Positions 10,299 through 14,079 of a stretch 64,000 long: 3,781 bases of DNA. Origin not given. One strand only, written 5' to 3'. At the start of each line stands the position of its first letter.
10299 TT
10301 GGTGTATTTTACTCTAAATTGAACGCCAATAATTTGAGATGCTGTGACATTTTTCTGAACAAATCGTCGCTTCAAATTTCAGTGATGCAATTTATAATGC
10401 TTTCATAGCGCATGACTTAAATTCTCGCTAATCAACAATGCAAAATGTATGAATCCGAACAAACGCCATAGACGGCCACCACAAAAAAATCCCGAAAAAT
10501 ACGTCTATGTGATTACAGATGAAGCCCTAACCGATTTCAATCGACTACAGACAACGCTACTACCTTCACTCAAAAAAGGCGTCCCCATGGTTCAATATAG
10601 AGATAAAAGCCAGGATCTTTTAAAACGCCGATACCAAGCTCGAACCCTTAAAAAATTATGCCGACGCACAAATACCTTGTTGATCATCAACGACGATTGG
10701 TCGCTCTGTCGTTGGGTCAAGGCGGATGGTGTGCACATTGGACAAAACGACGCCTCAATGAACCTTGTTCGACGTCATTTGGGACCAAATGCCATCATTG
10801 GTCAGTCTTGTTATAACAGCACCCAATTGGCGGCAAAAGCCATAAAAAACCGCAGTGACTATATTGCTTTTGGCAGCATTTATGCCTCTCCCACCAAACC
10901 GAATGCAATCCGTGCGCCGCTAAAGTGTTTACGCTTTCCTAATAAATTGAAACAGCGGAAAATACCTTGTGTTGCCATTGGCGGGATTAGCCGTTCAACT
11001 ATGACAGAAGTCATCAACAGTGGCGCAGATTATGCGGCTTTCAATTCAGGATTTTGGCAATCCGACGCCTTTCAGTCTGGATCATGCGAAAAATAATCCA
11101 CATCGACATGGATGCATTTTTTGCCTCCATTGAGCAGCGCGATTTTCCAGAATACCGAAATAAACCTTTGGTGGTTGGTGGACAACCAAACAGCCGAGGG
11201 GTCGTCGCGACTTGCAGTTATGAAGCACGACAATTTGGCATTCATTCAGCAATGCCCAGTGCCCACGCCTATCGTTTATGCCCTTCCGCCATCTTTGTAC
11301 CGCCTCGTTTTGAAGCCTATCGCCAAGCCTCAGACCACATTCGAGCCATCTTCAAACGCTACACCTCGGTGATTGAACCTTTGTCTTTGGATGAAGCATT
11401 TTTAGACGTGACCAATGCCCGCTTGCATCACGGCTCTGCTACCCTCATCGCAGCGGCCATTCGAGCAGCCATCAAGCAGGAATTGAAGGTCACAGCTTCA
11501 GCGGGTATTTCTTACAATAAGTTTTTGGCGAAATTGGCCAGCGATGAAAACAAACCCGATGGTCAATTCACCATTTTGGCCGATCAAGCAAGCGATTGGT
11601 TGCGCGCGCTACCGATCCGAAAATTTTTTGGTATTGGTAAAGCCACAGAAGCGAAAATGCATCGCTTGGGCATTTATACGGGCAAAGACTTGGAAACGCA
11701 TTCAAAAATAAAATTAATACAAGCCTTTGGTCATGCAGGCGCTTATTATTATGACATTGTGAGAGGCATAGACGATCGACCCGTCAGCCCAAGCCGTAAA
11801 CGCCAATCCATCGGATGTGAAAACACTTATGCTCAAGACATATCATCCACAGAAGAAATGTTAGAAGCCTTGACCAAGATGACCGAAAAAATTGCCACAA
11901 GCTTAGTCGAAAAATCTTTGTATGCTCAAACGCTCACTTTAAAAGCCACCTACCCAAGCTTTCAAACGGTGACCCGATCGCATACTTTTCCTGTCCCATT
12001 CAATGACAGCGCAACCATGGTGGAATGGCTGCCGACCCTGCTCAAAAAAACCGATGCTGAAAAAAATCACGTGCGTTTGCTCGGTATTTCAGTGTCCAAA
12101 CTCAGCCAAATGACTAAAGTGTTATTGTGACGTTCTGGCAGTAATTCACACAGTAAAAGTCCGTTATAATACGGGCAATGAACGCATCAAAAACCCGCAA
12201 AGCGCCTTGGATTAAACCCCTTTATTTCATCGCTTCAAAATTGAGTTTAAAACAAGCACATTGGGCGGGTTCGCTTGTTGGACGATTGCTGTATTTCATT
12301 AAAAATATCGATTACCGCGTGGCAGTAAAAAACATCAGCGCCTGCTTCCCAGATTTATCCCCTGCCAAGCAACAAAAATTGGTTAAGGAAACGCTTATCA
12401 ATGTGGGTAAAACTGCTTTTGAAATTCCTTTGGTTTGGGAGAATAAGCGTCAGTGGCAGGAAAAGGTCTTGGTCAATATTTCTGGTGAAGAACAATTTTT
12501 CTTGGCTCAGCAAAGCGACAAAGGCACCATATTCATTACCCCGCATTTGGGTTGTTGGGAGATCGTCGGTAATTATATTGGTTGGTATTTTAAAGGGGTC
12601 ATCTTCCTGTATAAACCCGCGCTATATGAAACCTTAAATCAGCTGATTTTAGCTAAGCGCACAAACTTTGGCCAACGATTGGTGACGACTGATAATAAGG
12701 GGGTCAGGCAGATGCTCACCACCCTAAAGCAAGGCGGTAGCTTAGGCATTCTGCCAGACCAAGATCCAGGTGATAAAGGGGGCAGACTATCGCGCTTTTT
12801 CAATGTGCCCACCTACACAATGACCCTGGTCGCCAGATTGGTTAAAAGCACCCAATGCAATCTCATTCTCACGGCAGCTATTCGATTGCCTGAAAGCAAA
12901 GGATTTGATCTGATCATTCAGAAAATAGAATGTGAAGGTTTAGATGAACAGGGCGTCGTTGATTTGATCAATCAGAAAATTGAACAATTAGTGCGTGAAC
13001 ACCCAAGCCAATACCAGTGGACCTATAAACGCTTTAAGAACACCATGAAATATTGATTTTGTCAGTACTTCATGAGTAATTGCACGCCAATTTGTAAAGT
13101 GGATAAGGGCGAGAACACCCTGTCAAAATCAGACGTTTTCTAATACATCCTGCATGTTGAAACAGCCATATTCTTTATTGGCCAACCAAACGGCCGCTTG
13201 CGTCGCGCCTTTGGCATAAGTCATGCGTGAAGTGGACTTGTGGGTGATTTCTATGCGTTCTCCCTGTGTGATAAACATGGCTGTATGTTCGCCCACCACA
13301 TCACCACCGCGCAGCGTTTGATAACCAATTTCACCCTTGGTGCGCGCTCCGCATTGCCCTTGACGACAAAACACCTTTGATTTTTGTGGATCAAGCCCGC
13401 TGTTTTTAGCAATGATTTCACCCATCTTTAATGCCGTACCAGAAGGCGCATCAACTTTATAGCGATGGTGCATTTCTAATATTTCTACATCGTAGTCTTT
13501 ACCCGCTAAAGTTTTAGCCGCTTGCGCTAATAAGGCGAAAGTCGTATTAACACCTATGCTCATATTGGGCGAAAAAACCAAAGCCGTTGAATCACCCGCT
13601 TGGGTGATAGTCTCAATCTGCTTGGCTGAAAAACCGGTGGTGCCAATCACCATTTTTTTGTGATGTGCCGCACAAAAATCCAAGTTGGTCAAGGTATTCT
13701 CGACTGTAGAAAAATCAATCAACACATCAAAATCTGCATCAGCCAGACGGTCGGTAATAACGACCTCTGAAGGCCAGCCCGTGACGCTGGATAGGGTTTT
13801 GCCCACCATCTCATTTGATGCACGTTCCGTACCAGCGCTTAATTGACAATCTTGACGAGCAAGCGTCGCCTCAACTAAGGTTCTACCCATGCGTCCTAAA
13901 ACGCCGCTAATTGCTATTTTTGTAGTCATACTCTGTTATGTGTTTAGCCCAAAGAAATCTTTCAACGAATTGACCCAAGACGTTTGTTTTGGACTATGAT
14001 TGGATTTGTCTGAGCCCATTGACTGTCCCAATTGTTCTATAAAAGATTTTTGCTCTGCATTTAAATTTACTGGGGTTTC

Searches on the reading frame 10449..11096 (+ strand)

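Call 79: search_protein_families(library=pfam, proteins=[window:10449-11096:+], max_evalue=0.00001)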
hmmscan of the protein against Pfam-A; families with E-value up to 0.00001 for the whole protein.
window:10449-11096:+ (215 aa): 1 family
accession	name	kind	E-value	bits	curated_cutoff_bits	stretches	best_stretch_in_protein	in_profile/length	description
PF02581.23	TMP-TENI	-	1.6e-49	168.2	27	1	19-200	1-178/180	Thiamine monophosphate synthase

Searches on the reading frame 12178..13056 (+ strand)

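Call 79: search_protein_families(library=pfam, proteins=[window:12178-13056:+], max_evalue=0.00001)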
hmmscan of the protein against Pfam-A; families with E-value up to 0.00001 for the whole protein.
window:12178-13056:+ (292 aa): 1 family
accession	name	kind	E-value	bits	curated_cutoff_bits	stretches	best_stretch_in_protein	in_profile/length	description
PF03279.18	Lip_A_acyltrans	-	5.4e-43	147.7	22.3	1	28-287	35-294/295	Bacterial lipid A biosynthesis acyltransferase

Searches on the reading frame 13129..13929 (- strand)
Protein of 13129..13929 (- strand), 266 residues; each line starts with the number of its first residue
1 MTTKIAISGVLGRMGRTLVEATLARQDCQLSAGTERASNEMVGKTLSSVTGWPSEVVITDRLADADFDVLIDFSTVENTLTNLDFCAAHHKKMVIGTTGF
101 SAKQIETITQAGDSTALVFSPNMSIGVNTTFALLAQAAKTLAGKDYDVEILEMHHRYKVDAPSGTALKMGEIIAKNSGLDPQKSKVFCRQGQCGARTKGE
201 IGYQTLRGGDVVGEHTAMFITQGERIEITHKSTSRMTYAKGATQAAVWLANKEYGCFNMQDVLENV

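Call 79: search_protein_families(library=pfam, proteins=[window:13129-13929:-], max_evalue=0.00001)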
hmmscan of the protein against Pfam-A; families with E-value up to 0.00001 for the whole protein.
window:13129-13929:- (266 aa): 2 families
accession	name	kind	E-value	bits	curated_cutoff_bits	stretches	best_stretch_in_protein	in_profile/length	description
PF05173.19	DapB_C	-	5.9e-44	149.5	27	1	126-263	1-121/121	Dihydrodipicolinate reductase, C-terminus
PF01113.26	DapB_N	-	1.6e-32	112.7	25.6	1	4-123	2-124/124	Dihydrodipicolinate reductase, N-terminus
